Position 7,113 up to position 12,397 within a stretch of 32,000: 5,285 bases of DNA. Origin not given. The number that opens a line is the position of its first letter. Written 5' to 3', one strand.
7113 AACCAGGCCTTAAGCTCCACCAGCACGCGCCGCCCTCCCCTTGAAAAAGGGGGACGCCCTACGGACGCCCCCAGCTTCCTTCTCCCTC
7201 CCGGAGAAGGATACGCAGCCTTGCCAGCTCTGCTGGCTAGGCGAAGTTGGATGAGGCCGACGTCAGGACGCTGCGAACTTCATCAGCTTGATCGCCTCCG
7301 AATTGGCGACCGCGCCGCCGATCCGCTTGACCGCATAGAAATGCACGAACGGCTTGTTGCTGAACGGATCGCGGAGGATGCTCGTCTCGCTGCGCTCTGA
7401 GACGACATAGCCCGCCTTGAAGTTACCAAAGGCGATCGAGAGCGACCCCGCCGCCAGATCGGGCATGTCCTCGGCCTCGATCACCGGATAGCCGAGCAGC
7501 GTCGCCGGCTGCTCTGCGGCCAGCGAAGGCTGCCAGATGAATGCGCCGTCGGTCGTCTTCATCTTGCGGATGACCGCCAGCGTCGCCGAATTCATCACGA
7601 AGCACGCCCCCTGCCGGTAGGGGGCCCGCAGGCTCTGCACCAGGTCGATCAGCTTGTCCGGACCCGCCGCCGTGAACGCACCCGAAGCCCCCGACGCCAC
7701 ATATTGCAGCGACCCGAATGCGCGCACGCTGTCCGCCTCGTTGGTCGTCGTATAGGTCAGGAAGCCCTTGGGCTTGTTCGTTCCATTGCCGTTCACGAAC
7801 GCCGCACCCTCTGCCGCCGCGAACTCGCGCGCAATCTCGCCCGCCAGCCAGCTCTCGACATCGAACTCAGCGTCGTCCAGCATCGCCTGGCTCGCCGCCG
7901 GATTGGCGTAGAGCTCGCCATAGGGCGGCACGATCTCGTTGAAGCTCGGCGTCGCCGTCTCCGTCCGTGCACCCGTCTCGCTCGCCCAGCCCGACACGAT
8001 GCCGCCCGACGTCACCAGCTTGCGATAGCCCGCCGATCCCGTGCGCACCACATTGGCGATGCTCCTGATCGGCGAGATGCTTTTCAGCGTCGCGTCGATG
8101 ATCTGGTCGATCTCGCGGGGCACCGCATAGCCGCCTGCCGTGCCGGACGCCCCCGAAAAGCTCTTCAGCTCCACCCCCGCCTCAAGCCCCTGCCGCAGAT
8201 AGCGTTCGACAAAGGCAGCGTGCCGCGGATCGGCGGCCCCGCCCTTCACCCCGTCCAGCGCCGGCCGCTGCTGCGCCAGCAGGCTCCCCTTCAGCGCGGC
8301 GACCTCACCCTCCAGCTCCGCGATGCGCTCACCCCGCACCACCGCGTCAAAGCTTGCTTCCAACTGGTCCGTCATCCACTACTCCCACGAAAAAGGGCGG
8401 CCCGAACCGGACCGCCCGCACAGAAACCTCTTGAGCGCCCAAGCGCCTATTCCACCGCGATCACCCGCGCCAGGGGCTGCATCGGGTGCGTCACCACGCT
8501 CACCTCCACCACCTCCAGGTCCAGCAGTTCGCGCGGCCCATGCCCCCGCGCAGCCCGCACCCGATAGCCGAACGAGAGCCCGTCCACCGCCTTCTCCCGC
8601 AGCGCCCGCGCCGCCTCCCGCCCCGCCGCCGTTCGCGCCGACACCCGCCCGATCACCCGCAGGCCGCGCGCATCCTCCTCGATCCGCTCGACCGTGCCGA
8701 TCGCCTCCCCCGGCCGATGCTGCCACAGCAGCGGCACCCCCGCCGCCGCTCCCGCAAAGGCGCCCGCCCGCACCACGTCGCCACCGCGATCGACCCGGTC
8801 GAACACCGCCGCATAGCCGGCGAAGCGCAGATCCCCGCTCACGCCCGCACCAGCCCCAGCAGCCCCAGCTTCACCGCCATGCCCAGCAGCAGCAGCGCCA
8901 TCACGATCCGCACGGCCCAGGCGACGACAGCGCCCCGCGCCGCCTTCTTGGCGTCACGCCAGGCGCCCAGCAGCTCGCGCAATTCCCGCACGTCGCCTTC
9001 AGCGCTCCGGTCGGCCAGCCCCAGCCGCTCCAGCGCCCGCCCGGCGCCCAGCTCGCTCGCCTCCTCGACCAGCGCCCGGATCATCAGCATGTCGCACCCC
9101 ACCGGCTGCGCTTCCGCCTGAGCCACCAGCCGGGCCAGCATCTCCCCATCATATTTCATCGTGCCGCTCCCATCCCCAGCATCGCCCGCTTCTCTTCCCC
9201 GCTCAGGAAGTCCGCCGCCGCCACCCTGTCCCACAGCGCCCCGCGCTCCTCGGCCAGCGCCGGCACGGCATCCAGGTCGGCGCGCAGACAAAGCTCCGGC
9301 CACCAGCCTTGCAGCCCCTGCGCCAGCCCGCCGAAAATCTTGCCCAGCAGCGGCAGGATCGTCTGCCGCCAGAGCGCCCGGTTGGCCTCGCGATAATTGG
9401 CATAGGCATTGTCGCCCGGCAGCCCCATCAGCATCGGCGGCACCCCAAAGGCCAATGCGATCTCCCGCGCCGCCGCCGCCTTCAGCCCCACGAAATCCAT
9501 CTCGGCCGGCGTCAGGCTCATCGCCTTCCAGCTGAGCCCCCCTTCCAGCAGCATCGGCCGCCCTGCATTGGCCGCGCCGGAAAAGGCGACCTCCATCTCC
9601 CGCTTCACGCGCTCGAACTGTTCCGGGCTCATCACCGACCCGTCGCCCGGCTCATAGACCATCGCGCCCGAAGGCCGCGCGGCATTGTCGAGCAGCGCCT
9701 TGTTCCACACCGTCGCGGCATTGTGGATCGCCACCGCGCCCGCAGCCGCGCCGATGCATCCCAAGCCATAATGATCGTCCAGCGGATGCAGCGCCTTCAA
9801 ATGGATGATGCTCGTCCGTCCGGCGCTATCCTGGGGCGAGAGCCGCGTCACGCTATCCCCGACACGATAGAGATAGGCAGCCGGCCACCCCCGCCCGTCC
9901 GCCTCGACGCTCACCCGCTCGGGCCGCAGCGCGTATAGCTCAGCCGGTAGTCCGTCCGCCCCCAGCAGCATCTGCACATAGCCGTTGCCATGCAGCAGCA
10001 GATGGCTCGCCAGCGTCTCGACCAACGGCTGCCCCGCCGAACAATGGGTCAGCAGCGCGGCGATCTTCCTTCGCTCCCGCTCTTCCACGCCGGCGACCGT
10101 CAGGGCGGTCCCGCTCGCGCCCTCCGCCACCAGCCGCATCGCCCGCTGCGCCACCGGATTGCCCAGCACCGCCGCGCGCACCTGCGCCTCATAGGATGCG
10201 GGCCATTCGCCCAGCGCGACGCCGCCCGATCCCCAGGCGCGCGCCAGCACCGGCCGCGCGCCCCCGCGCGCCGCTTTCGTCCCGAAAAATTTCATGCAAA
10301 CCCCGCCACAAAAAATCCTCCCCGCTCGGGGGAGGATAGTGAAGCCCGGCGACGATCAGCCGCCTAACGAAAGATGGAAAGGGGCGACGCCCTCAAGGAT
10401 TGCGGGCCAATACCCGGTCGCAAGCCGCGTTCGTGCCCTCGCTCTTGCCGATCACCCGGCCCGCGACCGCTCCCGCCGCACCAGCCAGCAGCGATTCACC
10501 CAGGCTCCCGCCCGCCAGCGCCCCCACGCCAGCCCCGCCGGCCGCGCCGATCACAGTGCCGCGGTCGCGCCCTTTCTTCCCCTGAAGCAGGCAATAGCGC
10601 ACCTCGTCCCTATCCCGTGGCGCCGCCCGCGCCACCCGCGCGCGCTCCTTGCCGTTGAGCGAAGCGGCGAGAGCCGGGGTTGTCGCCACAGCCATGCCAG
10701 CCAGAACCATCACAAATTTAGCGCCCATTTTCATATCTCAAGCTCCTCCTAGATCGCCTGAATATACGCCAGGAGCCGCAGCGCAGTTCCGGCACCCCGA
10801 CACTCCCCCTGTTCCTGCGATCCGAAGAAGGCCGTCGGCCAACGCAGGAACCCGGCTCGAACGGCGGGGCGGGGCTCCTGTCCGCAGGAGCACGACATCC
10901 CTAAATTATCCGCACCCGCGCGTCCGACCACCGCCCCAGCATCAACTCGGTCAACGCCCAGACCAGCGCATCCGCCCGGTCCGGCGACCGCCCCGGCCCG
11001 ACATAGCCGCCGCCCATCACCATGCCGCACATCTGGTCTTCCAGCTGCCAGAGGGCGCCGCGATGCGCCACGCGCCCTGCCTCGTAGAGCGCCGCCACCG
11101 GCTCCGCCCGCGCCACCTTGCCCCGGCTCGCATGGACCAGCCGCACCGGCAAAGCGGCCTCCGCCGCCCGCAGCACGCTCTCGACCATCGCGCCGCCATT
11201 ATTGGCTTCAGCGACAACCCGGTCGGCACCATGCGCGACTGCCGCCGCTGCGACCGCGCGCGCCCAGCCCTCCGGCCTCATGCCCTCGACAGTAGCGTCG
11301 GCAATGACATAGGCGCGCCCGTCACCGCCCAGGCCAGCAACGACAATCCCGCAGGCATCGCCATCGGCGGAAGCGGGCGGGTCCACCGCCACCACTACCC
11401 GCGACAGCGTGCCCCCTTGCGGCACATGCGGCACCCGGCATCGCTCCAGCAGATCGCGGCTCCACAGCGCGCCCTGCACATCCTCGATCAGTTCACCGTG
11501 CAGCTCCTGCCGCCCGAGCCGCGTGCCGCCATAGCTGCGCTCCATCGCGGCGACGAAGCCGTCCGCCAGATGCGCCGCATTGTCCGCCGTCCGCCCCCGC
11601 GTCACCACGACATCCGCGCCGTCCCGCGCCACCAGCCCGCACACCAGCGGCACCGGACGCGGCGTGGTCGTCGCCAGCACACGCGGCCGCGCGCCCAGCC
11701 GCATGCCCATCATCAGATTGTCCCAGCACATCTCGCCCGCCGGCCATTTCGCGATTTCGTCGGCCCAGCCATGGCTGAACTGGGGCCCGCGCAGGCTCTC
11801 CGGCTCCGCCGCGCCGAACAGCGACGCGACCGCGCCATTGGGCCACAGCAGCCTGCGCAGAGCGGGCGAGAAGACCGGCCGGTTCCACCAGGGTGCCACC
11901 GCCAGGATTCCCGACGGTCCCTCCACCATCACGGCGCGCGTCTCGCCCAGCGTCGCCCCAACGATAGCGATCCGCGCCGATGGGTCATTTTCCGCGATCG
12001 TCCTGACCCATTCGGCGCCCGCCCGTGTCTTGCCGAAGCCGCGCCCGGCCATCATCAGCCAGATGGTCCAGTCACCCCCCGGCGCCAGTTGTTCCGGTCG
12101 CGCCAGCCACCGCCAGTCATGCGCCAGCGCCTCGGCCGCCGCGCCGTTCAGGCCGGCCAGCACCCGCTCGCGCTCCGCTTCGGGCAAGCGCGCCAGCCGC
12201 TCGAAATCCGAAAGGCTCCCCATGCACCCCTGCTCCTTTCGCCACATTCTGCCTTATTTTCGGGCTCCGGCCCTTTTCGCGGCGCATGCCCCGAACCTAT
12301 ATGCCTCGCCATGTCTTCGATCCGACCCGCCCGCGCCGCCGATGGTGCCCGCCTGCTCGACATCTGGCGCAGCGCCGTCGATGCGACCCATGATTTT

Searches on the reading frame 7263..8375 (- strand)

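Call 90: search_protein_families(library=pfam, proteins=[window:7263-8375:-], max_evalue=0.00001)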
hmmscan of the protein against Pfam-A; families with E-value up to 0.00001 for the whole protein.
window:7263-8375:- (370 aa): 1 family
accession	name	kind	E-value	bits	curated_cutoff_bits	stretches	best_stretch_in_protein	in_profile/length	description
PF05065.19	Phage_capsid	-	3.9e-86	289.3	24.2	1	81-367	1-280/280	Phage capsid family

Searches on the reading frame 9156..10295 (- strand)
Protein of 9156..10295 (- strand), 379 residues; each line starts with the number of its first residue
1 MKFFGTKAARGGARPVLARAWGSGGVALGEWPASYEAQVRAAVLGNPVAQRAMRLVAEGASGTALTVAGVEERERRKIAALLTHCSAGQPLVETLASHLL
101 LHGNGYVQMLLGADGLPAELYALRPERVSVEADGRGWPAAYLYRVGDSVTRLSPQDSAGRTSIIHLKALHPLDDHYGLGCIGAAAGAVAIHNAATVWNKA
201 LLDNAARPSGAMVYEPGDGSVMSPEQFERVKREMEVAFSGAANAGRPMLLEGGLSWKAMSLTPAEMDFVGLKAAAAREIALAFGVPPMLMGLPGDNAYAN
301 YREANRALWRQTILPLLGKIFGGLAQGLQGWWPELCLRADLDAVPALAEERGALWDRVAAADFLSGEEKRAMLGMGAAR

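Call 90: search_protein_families(library=pfam, proteins=[window:9156-10295:-], max_evalue=0.00001)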
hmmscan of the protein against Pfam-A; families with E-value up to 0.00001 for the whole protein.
window:9156-10295:- (379 aa): 1 family
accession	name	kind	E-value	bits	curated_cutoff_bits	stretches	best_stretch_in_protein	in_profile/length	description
PF04860.17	Phage_portal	-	3.4e-70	237.2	39.1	1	47-374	1-321/321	Phage portal protein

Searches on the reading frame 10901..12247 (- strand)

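Call 90: search_protein_families(library=pfam, proteins=[window:10901-12247:-], max_evalue=0.00001)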
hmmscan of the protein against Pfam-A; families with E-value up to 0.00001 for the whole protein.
window:10901-12247:- (448 aa): 2 families
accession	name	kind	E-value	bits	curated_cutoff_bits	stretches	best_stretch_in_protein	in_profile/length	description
PF03237.21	Terminase_6N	-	6.8e-25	88.4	22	1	64-268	1-214/215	Terminase large subunit, T4likevirus-type, N-terminal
PF17289.8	Terminase_6C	-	4.5e-22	79.1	22.6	1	287-433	2-153/155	Terminase RNaseH-like domain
